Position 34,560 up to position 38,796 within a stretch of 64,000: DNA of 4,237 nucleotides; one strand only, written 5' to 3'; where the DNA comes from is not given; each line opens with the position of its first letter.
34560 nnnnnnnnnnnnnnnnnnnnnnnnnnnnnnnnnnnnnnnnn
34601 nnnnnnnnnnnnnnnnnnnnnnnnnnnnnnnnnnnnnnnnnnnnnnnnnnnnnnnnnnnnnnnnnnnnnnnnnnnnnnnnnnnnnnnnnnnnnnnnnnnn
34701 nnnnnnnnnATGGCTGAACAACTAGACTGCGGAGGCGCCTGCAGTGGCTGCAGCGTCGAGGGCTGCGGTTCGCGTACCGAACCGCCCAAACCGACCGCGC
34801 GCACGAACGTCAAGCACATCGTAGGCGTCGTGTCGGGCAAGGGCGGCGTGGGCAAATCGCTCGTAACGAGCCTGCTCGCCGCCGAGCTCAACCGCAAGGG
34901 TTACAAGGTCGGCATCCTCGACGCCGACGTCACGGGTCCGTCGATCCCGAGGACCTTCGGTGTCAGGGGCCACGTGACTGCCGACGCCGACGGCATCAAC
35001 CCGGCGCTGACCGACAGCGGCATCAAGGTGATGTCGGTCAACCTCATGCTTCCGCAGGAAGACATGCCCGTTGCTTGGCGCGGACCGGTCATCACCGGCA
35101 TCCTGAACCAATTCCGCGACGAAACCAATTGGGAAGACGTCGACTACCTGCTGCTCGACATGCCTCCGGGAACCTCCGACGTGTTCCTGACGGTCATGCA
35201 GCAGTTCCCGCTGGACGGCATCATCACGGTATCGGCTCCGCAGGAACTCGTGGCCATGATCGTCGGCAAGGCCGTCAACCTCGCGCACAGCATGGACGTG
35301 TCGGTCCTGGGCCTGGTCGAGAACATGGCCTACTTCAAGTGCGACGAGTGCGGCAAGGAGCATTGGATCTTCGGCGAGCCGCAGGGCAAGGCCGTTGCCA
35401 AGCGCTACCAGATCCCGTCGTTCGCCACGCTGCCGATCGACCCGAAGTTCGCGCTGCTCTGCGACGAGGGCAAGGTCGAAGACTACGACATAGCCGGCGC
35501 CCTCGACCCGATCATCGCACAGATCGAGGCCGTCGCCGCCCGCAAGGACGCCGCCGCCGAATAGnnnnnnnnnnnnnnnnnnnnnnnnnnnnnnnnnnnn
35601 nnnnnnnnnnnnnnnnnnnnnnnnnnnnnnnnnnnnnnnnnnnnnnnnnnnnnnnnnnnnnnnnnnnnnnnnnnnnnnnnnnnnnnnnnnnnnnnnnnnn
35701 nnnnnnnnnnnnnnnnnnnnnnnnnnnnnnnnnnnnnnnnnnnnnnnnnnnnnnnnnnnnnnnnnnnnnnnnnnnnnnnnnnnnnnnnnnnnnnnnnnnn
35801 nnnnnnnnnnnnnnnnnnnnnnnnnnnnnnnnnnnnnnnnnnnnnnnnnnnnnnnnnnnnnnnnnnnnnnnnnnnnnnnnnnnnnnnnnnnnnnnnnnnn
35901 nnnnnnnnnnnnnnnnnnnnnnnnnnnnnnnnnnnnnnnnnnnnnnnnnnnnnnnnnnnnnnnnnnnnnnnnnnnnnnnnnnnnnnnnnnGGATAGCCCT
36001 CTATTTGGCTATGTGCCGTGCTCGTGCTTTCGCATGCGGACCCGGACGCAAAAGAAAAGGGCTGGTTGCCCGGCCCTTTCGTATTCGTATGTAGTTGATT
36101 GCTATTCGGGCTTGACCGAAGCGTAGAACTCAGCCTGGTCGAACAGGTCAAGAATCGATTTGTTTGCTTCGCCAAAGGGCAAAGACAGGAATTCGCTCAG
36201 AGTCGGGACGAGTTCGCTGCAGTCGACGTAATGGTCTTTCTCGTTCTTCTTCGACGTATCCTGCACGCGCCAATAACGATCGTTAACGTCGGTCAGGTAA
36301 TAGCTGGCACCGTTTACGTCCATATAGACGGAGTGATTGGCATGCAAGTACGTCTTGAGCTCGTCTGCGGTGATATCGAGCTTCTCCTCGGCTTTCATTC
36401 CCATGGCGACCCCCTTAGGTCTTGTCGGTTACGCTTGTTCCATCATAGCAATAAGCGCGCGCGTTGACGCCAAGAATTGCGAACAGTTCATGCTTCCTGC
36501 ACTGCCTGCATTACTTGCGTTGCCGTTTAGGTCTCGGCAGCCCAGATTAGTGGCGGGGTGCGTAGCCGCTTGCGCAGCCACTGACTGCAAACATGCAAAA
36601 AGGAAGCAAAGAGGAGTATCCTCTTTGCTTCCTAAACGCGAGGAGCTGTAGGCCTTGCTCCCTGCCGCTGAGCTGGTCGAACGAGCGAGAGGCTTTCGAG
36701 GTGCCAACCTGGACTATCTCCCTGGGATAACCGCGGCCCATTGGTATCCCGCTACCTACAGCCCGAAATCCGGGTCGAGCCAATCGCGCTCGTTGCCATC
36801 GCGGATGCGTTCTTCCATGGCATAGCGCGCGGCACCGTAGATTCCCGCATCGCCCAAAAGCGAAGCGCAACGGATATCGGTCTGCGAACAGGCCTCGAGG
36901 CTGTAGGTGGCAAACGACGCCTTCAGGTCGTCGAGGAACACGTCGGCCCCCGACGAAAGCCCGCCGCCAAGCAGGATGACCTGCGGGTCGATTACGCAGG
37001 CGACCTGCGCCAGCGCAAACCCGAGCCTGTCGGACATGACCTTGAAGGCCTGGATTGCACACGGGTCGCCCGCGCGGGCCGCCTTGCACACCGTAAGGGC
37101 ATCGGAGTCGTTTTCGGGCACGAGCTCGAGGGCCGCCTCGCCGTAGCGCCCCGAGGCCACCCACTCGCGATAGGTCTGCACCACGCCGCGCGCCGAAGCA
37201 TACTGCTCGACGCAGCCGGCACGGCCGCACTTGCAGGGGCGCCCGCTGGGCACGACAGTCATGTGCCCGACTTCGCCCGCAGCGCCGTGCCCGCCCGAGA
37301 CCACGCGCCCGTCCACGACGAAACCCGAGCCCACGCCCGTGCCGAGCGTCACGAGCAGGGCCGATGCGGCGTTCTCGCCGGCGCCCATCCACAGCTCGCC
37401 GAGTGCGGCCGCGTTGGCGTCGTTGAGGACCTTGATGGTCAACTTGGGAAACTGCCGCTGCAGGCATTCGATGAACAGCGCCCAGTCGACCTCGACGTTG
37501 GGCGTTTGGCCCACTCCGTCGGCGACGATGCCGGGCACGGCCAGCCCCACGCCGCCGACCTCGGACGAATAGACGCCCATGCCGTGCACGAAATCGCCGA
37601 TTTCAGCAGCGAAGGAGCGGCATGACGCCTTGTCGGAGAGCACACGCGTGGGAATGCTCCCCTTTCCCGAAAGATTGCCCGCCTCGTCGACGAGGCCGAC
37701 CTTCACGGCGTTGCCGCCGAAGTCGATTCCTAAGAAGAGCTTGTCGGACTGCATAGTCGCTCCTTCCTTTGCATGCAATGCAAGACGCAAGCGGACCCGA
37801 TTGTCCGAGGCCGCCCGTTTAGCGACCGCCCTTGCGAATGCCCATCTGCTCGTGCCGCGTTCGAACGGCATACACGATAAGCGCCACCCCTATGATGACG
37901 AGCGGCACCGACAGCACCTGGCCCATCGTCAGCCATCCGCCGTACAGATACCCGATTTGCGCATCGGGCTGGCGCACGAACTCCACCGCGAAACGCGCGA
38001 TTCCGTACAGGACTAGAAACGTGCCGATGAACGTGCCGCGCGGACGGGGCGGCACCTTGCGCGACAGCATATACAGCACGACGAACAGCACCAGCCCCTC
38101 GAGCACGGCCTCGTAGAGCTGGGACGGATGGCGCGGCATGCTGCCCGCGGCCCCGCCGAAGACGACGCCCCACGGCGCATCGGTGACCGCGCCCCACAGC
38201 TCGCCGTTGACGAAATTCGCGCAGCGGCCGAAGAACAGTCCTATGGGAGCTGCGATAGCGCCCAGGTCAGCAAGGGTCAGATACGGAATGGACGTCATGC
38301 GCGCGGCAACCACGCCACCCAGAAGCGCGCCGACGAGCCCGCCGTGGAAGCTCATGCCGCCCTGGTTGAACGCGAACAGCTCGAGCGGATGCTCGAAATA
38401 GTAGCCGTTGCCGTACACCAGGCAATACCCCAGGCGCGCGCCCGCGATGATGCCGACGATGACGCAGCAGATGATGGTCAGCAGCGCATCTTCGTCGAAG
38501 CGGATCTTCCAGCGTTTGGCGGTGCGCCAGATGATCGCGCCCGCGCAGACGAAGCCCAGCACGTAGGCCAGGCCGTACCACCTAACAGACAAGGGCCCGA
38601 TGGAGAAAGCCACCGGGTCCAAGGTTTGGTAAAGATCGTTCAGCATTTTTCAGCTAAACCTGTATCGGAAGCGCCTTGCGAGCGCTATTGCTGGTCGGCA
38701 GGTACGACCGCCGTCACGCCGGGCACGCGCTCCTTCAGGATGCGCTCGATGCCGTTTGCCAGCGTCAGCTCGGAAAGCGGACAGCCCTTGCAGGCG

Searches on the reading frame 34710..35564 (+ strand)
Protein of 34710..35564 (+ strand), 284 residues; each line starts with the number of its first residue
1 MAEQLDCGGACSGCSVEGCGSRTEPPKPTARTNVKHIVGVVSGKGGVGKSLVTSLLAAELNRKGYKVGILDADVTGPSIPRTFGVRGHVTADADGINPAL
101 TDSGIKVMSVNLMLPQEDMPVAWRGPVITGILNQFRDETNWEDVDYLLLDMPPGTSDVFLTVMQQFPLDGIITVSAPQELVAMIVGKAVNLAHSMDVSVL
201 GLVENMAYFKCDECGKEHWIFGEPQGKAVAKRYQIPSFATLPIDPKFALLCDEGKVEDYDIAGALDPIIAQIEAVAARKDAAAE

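Call 56: search_protein_families(library=pfam, proteins=[window:34710-35564:+], max_evalue=0.01)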
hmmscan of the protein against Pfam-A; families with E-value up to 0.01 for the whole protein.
window:34710-35564:+ (284 aa): 7 families
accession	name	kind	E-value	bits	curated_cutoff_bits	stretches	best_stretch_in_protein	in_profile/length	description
PF10609.15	ParA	-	1.1e-84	284.2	27.1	1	33-255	1-223/246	NUBPL iron-transfer P-loop NTPase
PF01656.29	CbiA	-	8.1e-09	35.9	25.4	1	40-104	3-54/125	CobQ/CobB/MinD/ParA nucleotide binding domain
PF13614.12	AAA_31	-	2.2e-06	28.2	27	1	37-75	3-41/177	AAA domain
PF09140.17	MipZ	-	0.00024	21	20.7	1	36-98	1-62/262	ATPase MipZ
PF03308.22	MeaB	-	0.00051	19.6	23.1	1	35-76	33-73/273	Methylmalonyl Co-A mutase-associated GTPase MeaB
PF02374.21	ArsA_ATPase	-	0.0015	18.2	24.3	1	40-73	5-38/305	Anion-transporting ATPase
PF13796.11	Sensor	-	0.0049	17.3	28.2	1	120-200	69-150/162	Putative sensor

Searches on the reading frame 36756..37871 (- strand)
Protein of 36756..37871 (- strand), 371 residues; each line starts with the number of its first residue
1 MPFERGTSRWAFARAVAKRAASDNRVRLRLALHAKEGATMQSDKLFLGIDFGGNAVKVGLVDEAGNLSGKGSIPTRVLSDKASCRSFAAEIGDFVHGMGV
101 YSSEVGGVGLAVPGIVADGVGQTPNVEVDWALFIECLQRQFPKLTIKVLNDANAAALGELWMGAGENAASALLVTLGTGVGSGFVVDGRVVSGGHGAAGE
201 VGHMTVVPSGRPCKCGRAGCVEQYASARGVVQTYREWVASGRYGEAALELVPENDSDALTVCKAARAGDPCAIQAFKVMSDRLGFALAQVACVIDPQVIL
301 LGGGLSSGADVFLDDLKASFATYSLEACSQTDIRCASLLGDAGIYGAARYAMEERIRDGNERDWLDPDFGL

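Call 56: search_protein_families(library=pfam, proteins=[window:36756-37871:-], max_evalue=0.01)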
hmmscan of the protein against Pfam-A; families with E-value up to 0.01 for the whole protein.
window:36756-37871:- (371 aa): 2 families
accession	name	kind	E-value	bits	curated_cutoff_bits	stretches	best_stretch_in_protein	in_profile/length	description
PF00480.26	ROK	-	4e-58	197.7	22.9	1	47-352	2-292/294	ROK family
PF02685.22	Glucokinase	-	0.00014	21.5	22.1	1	50-210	4-165/314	Glucokinase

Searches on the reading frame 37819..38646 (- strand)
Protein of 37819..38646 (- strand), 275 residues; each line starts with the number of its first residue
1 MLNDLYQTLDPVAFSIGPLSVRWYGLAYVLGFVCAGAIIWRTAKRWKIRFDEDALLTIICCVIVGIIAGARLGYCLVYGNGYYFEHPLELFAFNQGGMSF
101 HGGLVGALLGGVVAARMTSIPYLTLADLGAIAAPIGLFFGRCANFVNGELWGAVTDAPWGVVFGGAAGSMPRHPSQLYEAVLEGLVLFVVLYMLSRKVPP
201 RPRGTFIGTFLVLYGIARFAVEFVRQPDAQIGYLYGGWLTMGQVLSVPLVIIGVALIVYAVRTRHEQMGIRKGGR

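Call 54: search_protein_families(library=pfam, proteins=[window:37819-38646:-], max_evalue=0.001)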
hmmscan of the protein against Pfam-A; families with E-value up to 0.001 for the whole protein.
window:37819-38646:- (275 aa): 1 family
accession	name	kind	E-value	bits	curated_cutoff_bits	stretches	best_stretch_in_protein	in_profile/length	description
PF01790.23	LGT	-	2e-75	253.7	24.9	1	11-259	1-240/240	Prolipoprotein diacylglyceryl transferase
